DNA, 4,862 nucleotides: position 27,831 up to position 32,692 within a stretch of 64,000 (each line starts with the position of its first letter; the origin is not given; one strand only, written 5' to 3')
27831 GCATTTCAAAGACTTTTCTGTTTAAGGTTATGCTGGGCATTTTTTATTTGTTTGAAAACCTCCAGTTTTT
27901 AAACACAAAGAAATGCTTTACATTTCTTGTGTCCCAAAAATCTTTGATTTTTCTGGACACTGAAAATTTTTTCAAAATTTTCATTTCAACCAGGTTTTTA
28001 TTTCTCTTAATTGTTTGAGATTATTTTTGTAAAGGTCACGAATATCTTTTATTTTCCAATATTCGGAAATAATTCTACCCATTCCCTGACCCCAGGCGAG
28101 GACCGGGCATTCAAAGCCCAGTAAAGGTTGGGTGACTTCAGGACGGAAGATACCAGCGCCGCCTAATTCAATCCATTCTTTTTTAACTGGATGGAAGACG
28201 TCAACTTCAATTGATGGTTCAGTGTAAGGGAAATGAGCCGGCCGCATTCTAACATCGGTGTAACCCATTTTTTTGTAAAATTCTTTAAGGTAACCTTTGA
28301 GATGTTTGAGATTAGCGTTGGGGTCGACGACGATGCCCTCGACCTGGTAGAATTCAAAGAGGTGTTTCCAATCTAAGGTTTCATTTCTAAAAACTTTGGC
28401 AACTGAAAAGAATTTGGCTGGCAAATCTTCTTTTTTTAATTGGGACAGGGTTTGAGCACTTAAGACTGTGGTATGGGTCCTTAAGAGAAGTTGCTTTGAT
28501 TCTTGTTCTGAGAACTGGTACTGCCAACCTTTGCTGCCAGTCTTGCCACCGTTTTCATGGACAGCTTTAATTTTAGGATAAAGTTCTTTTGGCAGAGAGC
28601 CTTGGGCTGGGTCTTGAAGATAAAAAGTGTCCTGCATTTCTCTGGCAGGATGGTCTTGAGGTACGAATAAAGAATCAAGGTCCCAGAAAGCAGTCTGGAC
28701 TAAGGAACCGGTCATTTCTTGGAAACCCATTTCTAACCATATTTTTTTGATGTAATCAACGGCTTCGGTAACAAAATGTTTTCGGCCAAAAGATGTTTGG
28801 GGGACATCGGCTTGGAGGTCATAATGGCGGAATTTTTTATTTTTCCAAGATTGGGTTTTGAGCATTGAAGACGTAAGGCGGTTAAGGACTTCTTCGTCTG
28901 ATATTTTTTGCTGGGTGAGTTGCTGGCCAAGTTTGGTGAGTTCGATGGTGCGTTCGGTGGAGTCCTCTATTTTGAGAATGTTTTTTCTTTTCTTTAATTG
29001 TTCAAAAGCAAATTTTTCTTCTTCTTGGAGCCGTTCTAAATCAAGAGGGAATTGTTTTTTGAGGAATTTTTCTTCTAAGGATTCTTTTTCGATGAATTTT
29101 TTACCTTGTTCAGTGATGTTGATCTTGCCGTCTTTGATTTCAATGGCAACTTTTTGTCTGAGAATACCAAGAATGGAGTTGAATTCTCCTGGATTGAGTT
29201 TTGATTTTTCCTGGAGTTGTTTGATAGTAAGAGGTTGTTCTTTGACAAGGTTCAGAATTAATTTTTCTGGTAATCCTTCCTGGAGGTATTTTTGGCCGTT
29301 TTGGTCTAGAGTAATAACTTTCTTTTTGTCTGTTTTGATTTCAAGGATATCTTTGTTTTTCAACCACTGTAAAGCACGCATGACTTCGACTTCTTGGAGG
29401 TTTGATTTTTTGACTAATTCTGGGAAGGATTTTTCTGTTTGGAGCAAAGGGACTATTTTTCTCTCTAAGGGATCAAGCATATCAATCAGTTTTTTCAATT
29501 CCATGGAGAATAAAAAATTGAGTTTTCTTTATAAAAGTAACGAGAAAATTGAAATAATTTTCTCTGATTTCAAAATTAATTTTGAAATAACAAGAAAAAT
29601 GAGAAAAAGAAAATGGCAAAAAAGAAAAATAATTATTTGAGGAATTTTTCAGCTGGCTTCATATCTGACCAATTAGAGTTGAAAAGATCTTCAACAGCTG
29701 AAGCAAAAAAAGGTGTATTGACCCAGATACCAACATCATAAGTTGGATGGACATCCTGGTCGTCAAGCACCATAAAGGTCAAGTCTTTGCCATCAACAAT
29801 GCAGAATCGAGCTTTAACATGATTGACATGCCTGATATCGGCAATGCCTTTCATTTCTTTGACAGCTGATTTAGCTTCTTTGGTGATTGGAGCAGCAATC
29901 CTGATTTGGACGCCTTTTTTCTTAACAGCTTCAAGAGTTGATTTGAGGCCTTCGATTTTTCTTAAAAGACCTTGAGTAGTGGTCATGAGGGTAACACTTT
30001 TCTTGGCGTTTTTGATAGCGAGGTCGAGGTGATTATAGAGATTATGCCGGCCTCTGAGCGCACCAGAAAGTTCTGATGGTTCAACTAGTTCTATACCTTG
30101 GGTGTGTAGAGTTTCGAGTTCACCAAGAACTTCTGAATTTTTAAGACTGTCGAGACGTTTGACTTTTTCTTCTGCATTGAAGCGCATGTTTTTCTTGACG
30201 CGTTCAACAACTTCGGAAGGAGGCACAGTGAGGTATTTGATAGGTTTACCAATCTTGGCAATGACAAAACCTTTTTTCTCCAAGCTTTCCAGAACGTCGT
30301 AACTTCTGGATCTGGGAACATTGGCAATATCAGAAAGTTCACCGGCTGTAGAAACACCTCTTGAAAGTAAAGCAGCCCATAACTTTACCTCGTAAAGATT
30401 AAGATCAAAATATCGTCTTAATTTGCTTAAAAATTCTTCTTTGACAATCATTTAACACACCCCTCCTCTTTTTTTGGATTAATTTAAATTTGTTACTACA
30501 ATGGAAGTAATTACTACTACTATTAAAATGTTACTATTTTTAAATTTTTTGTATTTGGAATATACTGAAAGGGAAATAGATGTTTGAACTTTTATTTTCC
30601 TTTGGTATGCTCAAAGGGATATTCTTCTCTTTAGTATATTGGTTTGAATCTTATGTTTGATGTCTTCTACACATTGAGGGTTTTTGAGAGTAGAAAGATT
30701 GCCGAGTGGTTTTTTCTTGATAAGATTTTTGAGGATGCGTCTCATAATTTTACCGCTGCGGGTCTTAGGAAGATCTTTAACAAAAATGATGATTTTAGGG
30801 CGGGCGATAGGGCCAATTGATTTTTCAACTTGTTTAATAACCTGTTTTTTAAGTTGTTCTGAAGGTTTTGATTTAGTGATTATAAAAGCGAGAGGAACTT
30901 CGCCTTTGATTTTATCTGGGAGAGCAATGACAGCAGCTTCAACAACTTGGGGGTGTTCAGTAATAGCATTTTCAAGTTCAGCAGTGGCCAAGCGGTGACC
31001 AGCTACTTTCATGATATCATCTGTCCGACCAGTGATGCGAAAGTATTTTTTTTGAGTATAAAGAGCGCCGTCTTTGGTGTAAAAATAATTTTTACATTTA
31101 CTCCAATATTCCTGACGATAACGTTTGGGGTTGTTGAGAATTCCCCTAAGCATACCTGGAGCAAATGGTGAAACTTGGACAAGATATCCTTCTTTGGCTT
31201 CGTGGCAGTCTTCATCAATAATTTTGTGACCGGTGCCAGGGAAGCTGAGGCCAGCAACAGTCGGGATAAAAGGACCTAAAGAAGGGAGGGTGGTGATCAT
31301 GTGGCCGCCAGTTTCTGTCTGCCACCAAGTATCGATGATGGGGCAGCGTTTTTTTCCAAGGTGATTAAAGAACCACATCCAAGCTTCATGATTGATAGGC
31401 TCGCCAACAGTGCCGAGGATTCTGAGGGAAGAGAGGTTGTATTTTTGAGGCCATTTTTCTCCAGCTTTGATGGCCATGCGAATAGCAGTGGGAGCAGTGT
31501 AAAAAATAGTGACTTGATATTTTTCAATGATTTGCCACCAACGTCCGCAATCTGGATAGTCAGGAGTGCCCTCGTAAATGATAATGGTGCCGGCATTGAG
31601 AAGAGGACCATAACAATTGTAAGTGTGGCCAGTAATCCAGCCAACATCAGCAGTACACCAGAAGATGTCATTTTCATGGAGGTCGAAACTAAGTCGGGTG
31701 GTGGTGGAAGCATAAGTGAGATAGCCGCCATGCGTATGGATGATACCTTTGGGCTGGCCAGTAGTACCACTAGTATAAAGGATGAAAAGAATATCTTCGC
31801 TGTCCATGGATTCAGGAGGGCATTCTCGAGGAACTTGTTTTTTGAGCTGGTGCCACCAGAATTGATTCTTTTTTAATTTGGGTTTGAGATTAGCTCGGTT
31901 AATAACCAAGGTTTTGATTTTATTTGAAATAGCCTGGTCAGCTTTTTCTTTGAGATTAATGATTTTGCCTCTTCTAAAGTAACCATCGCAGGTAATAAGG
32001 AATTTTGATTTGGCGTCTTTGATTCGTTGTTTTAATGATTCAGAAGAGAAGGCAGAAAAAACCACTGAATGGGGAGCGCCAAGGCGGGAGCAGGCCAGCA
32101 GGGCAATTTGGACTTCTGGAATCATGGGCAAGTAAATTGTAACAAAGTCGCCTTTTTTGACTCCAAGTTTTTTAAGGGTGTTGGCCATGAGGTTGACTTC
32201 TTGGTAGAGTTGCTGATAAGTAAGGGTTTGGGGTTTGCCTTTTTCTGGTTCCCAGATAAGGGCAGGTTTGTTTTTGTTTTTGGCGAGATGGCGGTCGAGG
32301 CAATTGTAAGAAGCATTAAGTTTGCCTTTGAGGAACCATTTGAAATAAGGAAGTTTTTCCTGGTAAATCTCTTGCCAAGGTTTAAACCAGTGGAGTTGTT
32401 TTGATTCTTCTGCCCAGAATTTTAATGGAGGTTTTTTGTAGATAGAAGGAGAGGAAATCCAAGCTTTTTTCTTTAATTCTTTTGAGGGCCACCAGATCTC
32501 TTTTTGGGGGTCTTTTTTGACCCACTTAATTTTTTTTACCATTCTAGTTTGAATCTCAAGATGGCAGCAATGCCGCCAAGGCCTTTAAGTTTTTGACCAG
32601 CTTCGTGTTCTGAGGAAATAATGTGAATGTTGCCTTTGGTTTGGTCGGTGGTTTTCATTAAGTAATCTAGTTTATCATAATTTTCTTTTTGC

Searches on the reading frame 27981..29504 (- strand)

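Call 46: search_protein_families(library=pfam, proteins=[window:27981-29504:-], max_evalue=0.00001)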
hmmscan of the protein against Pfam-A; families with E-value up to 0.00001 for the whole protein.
window:27981-29504:- (507 aa): 1 family
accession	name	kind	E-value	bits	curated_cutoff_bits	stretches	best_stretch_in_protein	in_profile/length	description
PF01409.25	tRNA-synt_2d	-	6.5e-79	265.3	19.8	1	228-501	2-245/246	tRNA synthetases class II core domain (F)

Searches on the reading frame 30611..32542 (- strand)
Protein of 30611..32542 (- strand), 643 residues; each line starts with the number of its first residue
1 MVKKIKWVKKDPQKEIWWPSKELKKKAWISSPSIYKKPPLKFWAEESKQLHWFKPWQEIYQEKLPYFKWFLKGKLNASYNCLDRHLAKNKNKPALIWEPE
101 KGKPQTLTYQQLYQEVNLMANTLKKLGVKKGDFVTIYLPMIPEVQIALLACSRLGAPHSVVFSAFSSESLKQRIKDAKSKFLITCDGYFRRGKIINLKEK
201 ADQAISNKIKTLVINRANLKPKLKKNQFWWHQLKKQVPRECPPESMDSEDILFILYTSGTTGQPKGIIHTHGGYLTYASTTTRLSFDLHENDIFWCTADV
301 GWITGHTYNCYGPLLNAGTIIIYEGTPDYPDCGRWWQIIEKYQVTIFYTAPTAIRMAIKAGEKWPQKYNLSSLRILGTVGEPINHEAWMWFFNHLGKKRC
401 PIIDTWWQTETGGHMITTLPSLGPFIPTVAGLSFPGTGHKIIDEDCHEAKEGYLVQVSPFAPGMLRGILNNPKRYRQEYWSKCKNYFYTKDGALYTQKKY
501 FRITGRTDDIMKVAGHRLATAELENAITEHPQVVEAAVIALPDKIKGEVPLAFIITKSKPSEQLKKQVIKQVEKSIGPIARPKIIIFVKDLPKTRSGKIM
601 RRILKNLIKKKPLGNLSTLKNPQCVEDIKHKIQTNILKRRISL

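Call 46: search_protein_families(library=pfam, proteins=[window:30611-32542:-], max_evalue=0.00001)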
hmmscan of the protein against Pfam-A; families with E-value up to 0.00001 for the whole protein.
window:30611-32542:- (643 aa): 3 families
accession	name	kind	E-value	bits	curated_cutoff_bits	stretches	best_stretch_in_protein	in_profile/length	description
PF00501.34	AMP-binding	-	4.8e-86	289.4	29.9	1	83-455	2-373/384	AMP-binding enzyme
PF13193.12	AMP-binding_C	-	9.7e-26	90.9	24.5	1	522-598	1-76/76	AMP-binding enzyme C-terminal domain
PF16177.11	ACAS_N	-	3.7e-14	52.7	27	1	39-81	12-55/55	Acetyl-coenzyme A synthetase N-terminus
